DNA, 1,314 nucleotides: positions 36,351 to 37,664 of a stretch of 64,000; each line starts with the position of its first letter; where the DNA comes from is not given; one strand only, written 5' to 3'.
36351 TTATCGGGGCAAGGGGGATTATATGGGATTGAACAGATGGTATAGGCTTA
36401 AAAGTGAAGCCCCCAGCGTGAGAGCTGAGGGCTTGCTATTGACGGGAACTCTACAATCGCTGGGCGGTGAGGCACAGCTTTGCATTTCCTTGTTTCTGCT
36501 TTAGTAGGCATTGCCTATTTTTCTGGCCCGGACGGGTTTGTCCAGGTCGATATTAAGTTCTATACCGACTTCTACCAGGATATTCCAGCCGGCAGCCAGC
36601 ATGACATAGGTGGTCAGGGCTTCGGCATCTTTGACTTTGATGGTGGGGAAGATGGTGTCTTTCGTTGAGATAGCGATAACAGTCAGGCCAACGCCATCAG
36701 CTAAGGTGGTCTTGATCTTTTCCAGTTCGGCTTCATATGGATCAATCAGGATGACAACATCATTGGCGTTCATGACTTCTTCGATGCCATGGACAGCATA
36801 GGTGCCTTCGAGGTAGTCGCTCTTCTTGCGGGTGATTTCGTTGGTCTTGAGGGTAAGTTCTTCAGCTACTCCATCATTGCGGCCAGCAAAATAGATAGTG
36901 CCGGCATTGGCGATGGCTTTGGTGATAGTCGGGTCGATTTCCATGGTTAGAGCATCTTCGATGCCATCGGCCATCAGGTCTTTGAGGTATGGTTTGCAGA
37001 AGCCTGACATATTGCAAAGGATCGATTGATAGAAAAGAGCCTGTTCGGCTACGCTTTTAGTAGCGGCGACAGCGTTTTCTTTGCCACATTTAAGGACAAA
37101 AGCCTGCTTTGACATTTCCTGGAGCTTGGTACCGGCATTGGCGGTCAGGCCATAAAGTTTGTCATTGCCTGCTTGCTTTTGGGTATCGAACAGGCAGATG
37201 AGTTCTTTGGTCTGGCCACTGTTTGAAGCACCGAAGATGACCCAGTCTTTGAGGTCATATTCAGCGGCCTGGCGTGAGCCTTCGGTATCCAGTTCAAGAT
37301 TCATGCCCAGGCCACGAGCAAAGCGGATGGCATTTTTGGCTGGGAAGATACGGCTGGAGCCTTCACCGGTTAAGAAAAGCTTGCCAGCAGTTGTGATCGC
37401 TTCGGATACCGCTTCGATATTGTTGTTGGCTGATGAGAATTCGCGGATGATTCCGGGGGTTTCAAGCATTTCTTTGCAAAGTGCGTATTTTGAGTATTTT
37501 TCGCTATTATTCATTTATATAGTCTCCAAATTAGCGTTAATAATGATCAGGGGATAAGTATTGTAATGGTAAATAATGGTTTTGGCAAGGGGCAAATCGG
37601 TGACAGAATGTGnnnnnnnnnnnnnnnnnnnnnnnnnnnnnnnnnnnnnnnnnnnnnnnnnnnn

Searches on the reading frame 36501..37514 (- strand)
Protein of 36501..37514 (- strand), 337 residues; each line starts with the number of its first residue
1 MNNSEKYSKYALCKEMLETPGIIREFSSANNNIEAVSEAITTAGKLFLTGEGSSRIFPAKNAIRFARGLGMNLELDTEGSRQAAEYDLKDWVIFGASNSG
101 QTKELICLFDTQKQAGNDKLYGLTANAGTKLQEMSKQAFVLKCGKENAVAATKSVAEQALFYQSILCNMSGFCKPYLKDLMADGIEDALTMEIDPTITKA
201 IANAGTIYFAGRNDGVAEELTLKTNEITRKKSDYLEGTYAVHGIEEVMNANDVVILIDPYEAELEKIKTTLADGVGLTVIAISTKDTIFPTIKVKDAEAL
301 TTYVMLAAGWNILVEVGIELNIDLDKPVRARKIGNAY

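Call 3: search_protein_families(library=pfam, proteins=[window:36501-37514:-], max_evalue=0.01)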
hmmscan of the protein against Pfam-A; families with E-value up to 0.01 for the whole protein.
window:36501-37514:- (337 aa): 1 family
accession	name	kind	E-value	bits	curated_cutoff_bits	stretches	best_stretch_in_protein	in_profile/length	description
PF01380.27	SIS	-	9.4e-12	45.3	25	2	40-164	2-127/131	SIS domain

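Call 4: search_protein_families(library=ncbifam, proteins=[window:36501-37514:-], max_evalue=0.01)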
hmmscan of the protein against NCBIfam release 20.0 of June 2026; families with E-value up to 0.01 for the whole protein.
window:36501-37514:- (337 aa): 5 families
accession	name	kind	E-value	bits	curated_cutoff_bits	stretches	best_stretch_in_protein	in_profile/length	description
NF001484.0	PRK00331.1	subfamily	9.4e-11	40.8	381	1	5-327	248-591/601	isomerizing glutamine--fructose-6-phosphate transaminase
TIGR01135.1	glmS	equivalog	2.5e-08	32.9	418.05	1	5-327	247-597/607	glutamine--fructose-6-phosphate transaminase (isomerizing)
TIGR03127.2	RuMP_HxlB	equivalog_domain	6.6e-08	32.6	160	1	29-167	16-150/178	6-phospho-3-hexuloisomerase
NF041128.1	glucosaP_deam_GlmD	equivalog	3.4e-07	29.8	580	1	15-287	6-272/323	glucosamine-6-phosphate deaminase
NF046059.1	NagB_SO3506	equivalog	1.1e-05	25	430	1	15-273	7-275/330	glucosamine-6-phosphate deaminase NagB-II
